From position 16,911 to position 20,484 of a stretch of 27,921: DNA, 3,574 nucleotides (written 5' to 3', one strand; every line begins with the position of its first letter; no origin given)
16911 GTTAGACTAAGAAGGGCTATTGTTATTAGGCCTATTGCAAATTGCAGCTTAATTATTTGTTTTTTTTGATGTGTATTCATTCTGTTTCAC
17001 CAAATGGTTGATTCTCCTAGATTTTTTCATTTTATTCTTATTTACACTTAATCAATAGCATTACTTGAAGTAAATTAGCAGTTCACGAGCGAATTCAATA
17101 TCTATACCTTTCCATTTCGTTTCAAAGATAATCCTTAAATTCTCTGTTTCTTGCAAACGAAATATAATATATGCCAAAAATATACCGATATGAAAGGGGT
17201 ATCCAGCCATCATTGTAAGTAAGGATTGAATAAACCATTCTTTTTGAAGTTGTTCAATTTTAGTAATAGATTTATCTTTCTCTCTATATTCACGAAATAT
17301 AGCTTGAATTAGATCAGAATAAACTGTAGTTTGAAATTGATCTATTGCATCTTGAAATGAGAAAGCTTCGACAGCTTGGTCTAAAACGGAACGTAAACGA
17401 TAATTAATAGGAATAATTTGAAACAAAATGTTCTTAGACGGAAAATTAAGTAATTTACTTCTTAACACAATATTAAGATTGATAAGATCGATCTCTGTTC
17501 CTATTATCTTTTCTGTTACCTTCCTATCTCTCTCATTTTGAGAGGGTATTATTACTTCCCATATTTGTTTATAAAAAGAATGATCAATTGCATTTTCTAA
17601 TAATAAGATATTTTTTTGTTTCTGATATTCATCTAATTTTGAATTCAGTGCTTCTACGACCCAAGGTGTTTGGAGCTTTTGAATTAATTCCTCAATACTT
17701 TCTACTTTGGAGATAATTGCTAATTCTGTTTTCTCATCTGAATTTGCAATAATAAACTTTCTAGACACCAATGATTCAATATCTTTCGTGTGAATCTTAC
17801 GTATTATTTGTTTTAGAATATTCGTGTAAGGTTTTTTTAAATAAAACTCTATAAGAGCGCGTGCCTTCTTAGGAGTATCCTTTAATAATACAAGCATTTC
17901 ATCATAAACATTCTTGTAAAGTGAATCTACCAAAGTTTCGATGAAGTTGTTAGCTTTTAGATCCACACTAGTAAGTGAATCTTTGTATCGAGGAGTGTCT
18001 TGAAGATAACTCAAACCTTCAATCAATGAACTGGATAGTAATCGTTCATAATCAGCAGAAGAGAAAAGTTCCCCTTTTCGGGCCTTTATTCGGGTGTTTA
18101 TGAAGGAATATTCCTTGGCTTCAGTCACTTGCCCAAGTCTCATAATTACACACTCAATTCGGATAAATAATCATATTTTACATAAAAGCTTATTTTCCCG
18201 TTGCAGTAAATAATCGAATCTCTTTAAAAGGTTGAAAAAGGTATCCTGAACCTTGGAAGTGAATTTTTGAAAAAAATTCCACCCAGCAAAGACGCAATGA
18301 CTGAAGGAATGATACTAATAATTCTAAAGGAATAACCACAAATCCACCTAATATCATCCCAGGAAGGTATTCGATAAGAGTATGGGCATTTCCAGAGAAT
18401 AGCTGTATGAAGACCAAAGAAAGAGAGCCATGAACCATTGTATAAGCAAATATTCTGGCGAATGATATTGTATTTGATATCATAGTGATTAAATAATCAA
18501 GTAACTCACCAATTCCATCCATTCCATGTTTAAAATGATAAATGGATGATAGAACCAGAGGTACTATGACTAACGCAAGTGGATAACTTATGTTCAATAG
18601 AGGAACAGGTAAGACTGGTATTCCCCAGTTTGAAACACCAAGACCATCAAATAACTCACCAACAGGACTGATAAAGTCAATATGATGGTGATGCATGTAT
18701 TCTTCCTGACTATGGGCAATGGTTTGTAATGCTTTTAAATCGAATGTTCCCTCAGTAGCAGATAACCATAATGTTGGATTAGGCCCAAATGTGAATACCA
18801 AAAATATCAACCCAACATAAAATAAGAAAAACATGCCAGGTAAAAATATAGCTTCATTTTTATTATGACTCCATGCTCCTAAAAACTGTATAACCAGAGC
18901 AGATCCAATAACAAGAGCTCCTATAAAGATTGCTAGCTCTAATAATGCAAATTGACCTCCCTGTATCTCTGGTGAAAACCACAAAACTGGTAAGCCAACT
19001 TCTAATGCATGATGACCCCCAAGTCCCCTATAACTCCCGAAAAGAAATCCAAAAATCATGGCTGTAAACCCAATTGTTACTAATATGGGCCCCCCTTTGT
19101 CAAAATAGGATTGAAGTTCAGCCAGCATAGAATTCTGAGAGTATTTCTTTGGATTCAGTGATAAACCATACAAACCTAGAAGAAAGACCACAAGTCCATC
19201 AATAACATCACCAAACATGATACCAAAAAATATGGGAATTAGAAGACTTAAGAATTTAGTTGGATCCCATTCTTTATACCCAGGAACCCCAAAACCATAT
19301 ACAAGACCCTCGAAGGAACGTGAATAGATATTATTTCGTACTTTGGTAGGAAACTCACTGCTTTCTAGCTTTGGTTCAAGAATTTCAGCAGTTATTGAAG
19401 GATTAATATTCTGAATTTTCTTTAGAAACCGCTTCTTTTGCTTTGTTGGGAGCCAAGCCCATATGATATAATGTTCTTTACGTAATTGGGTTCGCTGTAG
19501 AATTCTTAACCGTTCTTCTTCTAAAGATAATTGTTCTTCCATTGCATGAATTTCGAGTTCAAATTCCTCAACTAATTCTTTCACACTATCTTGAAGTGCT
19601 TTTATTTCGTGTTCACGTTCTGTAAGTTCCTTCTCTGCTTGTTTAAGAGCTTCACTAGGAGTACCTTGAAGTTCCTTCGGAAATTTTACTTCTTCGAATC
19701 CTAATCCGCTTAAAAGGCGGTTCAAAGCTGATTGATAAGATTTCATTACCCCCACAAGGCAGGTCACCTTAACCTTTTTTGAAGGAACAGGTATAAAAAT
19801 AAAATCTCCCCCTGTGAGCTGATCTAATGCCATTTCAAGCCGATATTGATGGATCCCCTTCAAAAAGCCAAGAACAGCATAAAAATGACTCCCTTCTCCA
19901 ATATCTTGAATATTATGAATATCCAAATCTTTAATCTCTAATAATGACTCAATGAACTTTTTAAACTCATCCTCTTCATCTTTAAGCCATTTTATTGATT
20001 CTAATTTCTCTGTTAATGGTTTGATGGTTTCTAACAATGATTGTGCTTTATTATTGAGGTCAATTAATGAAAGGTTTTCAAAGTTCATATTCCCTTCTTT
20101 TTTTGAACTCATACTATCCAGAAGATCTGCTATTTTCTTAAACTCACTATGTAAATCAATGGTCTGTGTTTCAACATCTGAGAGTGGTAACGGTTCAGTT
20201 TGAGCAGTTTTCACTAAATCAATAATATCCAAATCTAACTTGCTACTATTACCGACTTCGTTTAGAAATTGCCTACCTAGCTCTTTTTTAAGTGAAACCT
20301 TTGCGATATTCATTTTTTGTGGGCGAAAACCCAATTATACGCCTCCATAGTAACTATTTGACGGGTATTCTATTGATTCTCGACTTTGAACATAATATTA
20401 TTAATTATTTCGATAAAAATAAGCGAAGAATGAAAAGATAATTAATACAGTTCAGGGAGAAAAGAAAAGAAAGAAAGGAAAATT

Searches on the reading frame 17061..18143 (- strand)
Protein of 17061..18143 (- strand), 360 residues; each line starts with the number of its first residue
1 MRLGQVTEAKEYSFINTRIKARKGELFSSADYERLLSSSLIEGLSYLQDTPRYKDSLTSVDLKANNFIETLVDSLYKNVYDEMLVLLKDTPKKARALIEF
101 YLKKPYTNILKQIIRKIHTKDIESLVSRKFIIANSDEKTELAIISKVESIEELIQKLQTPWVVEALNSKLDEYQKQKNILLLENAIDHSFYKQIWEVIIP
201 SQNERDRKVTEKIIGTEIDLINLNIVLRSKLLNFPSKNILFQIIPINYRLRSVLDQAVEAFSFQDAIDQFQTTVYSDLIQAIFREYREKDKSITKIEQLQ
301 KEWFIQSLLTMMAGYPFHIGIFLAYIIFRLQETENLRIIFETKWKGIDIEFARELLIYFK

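Call 3: search_protein_families(library=pfam, proteins=[window:17061-18143:-], max_evalue=1)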
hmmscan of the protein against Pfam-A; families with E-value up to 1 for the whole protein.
window:17061-18143:- (360 aa): 1 family
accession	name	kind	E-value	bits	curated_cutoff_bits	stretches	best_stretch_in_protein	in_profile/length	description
PF01992.21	vATP-synt_AC39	-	7.4e-48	164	29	1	15-353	1-337/339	ATP synthase (C/AC39) subunit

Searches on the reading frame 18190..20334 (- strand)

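Call 3: search_protein_families(library=pfam, proteins=[window:18190-20334:-], max_evalue=1)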
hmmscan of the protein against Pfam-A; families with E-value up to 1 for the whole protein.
window:18190-20334:- (714 aa): 6 families
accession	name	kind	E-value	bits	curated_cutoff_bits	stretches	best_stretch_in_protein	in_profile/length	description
PF01496.24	V_ATPase_I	-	3.5e-35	121.6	30.7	2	152-432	159-453/815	V-type ATPase 116kDa subunit family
PF10275.15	Peptidase_C65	-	0.014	15.3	24.3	1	62-152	97-183/243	Peptidase C65 Otubain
PF15006.11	DUF4517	-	0.058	13.8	27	1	142-193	19-72/151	Domain of unknown function (DUF4517)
PF01544.23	CorA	-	0.18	11.5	27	0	51-115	153-219/292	CorA-like Mg2+ transporter protein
PF15745.10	AP1AR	-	0.45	10.4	27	1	232-286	39-94/276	AP-1 complex-associated regulatory protein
PF08702.15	Fib_alpha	-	0.76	10.4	29.9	1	223-282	51-110/143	Fibrinogen alpha/beta chain family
